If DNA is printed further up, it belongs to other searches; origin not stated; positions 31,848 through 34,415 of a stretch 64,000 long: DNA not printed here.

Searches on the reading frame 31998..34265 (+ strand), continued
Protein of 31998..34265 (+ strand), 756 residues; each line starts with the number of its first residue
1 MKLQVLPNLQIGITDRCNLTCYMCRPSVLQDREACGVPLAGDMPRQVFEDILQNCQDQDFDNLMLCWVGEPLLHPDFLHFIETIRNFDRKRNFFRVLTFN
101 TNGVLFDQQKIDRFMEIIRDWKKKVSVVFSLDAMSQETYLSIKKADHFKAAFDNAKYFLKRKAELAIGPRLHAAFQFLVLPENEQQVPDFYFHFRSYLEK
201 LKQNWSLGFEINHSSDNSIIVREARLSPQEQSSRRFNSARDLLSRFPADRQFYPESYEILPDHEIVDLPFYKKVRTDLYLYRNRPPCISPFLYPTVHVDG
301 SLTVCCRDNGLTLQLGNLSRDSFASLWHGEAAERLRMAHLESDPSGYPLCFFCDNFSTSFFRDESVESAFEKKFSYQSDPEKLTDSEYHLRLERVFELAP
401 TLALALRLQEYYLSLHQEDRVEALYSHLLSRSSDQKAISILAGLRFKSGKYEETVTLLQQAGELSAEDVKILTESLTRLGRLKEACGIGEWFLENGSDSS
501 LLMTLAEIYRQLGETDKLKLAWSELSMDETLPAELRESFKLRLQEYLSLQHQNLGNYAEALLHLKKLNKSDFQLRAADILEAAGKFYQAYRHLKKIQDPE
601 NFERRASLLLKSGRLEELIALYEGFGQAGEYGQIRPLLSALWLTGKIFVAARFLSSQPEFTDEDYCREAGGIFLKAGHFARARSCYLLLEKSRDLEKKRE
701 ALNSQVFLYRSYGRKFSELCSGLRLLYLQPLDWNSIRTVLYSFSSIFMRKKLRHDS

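Call 30: search_protein_families(library=pfam, proteins=[L009:4196-5242:+, L009:5242-6087:+, L009:6860-7915:-, L009:7914-9044:+, L009:9044-10042:+, L009:10042-10617:+, L009:11252-12529:+, L009:12569-13762:+, L010:7965-9176:+, L010:9154-10197:+], max_evalue=0.001)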
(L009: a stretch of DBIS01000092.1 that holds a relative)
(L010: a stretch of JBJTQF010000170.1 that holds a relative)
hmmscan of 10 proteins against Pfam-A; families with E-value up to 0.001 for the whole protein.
L009:4196-5242:+ (349 aa): 2 families
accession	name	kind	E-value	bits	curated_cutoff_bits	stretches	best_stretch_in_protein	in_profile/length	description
PF01041.23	DegT_DnrJ_EryC1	-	4.7e-76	256.8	19.8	1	19-346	7-360/360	DegT/DnrJ/EryC1/StrS aminotransferase family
PF01212.27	Beta_elim_lyase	-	0.00032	20.5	27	1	36-145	32-145/288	Beta-eliminating lyase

L009:5242-6087:+ (282 aa): 2 families
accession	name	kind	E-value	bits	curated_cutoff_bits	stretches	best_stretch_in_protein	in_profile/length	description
PF06750.18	A24_N_bact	-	4.6e-36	123.2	23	1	14-97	1-84/84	Bacterial Peptidase A24 N-terminal domain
PF01478.23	Peptidase_A24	-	2.7e-16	60.3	26.5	1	117-235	2-104/104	Type IV leader peptidase family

L009:6860-7915:- (352 aa): 3 families
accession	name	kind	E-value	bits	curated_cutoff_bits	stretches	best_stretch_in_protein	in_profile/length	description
PF04055.27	Radical_SAM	-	1.5e-18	67.9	29.5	1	27-157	2-135/166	Radical SAM superfamily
PF13186.11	SPASM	-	1.1e-07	32.5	21.5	1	275-337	1-66/67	Iron-sulfur cluster-binding domain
PF13353.11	Fer4_12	-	0.00015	22.5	22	1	31-135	14-118/137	4Fe-4S single cluster domain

L009:7914-9044:+ (377 aa): 2 families
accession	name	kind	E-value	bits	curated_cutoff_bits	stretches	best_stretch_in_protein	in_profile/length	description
PF04055.27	Radical_SAM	-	5.4e-14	53.1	29.5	1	33-204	2-163/166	Radical SAM superfamily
PF13186.11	SPASM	-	1.4e-07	32.1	21.5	1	288-354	1-66/67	Iron-sulfur cluster-binding domain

L009:9044-10042:+ (333 aa): 1 family
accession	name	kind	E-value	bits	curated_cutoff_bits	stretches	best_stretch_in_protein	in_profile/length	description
PF04055.27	Radical_SAM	-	5.1e-22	79.2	29.5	1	28-183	3-166/166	Radical SAM superfamily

L009:10042-10617:+ (192 aa): 0 families

L009:11252-12529:+ (426 aa): 1 family
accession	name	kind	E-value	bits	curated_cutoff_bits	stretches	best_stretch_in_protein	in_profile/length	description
PF00675.25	Peptidase_M16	-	5.7e-07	30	22.3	1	42-152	9-118/149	Insulinase (Peptidase family M16)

L009:12569-13762:+ (398 aa): 1 family
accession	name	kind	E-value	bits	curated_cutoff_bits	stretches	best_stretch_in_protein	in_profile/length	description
PF07693.20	KAP_NTPase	-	0.00017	21.4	20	1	24-291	18-289/293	KAP family P-loop domain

L010:7965-9176:+ (404 aa): 2 families
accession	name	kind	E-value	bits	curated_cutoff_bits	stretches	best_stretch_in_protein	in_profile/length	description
PF04055.27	Radical_SAM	-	1.1e-09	39.1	29.5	1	16-158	2-136/166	Radical SAM superfamily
PF13186.11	SPASM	-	7e-06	26.7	21.5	1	281-348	1-66/67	Iron-sulfur cluster-binding domain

L010:9154-10197:+ (348 aa): 3 families
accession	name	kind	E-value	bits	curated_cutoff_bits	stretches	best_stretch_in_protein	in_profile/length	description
PF04055.27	Radical_SAM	-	2.1e-23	83.7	29.5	1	45-181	3-146/166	Radical SAM superfamily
PF13186.11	SPASM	-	2.1e-05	25.1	21.5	1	281-341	1-66/67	Iron-sulfur cluster-binding domain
PF13353.11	Fer4_12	-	0.00045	21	22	1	48-111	14-80/137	4Fe-4S single cluster domain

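Call 31: search_solved_structures(query=A1, max_evalue=0.01, show_alignments=2)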
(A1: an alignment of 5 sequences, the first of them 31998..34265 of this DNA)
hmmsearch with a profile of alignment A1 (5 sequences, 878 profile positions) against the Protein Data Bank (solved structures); distinct sequences matched with E-value up to 0.01: 13.
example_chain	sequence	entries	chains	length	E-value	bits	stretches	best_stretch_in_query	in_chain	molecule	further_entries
4m7s_A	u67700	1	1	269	2.1e-07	32.8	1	287-357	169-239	BtrN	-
4m7t_A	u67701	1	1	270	3.4e-07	32.1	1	287-357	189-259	BtrN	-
8r5o_G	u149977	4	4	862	2.1e-06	29.5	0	400-545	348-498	PAP2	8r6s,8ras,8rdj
9epc_G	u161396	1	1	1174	9.9e-06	27.3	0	400-546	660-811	PAP2, pTAC2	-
9up5_A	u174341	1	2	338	5.8e-05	24.8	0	453-575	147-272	Lipopolysaccharide assembly protein B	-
8v24_A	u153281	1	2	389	0.00022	22.8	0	448-574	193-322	Lipopolysaccharide assembly protein B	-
7t6d_A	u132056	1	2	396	0.00023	22.8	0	448-574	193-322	Lipopolysaccharide assembly protein B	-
4zlh_A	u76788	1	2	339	0.00026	22.6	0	448-575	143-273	Lipopolysaccharide assembly protein B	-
8w9z_E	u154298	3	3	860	0.00085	20.9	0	445-577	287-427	Pentatricopeptide repeat-containing protein At1g74850, chloroplastic-like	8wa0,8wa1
7wzb_B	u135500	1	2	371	0.0015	20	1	416-674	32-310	Lipopolysaccharide assembly protein B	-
3kd7_A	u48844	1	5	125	0.0039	18.7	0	411-491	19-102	CTPR390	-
6vfh_A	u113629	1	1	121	0.0046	18.5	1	404-506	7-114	T33_dn10A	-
1na0_A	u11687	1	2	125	0.005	18.3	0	443-534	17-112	designed protein CTPR3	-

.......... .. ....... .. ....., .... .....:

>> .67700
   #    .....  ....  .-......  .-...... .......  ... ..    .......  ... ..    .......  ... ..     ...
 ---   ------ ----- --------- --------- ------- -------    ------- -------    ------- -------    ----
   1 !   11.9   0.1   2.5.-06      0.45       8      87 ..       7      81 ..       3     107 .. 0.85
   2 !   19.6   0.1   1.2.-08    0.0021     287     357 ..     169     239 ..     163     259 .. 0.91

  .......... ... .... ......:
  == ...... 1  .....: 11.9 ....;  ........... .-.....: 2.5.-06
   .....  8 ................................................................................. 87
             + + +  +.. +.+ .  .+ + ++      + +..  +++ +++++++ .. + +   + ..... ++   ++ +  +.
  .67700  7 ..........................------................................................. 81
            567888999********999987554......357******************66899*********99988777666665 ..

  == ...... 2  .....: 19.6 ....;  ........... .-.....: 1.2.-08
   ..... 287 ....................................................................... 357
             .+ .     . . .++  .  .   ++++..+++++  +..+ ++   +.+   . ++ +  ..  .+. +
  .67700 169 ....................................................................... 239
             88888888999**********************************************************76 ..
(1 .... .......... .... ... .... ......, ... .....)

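Call 32: list_cluster_members(proteins=[P0001, P0002, P0003, L006:6261-7397:+])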
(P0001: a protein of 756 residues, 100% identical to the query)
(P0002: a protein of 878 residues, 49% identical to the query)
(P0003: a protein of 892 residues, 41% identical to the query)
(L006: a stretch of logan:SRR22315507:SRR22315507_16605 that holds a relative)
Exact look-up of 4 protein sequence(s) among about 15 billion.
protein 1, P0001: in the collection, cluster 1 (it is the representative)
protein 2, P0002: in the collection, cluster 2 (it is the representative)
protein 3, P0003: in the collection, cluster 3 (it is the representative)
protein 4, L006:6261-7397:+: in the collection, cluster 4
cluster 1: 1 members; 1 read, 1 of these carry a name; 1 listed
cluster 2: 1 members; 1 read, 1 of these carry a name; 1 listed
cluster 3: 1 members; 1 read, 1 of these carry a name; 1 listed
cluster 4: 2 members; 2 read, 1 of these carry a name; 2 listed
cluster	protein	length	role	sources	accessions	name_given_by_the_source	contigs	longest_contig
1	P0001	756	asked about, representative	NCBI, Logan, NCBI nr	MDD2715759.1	MAG: SPASM domain-containing protein [Candidatus Wallbacteria bacterium] | SPASM domain-containing protein [Candidatus Wallbacteria bacterium]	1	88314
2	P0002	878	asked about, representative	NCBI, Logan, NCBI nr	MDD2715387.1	MAG: SPASM domain-containing protein [Candidatus Wallbacteria bacterium] | SPASM domain-containing protein [Candidatus Wallbacteria bacterium]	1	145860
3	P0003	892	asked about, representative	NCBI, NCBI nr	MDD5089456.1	MAG: SPASM domain-containing protein [Candidatus Wallbacteria bacterium] | SPASM domain-containing protein [Candidatus Wallbacteria bacterium]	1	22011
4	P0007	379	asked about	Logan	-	-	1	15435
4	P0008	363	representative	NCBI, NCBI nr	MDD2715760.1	MAG: radical SAM family heme chaperone HemW [Candidatus Wallbacteria bacterium] | radical SAM family heme chaperone HemW [Candidatus Wallbacteria bacterium]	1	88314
